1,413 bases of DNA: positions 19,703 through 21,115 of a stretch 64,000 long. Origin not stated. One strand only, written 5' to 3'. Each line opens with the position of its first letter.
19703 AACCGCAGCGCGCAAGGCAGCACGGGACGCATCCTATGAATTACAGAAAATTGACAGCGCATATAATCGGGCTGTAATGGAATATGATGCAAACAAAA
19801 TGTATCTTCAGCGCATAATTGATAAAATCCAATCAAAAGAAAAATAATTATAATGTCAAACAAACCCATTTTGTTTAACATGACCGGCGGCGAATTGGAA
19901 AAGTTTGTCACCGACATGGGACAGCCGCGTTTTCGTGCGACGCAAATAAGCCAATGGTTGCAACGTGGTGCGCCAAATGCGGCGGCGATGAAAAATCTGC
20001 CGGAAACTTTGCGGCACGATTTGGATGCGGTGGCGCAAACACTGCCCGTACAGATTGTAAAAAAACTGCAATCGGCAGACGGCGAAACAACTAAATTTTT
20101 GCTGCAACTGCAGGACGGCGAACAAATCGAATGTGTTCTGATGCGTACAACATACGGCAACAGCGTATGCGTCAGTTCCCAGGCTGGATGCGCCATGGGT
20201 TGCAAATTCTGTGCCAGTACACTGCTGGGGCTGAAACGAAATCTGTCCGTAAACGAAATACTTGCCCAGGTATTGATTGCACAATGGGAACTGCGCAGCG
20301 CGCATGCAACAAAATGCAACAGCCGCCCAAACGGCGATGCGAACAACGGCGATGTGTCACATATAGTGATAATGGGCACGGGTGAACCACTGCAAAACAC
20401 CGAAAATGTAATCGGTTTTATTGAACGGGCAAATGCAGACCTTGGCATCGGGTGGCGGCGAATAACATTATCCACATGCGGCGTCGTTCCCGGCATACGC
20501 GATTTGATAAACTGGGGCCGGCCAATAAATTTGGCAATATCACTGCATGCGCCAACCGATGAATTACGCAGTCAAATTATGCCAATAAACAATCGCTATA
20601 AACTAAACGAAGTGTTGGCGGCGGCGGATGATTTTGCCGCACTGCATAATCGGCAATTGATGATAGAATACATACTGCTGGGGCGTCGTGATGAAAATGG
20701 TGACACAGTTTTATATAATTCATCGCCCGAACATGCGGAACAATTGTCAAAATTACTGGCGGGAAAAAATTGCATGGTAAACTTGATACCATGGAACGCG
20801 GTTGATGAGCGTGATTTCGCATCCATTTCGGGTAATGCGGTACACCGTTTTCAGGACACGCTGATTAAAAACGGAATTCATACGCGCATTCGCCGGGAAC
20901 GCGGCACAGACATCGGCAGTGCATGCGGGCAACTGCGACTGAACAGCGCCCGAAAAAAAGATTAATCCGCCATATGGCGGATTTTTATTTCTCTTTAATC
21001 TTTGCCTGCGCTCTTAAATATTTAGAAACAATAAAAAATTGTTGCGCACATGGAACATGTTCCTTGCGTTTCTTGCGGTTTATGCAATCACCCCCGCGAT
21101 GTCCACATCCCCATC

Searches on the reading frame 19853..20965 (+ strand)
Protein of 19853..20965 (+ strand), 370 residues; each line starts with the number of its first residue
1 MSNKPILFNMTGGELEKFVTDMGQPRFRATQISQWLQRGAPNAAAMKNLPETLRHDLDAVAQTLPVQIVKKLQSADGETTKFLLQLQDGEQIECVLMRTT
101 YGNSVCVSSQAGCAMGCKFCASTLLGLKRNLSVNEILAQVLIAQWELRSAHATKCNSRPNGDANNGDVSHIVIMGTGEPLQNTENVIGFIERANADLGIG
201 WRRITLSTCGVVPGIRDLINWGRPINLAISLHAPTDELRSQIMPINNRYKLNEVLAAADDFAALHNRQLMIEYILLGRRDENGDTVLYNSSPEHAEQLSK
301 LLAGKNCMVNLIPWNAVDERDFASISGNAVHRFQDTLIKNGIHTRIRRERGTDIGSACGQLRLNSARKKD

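Call 59: search_protein_families(library=pfam, proteins=[window:19853-20965:+], max_evalue=0.00001)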
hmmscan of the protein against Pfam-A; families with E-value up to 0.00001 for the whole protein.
window:19853-20965:+ (370 aa): 2 families
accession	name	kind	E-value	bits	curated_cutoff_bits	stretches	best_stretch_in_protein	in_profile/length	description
PF04055.27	Radical_SAM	-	1.5e-11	45.2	29.5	1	169-278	46-151/166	Radical SAM superfamily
PF21016.3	RlmN_N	-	8.1e-11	41.9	24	1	7-61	3-58/60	Ribosomal RNA large subunit methyltransferase N-terminal domain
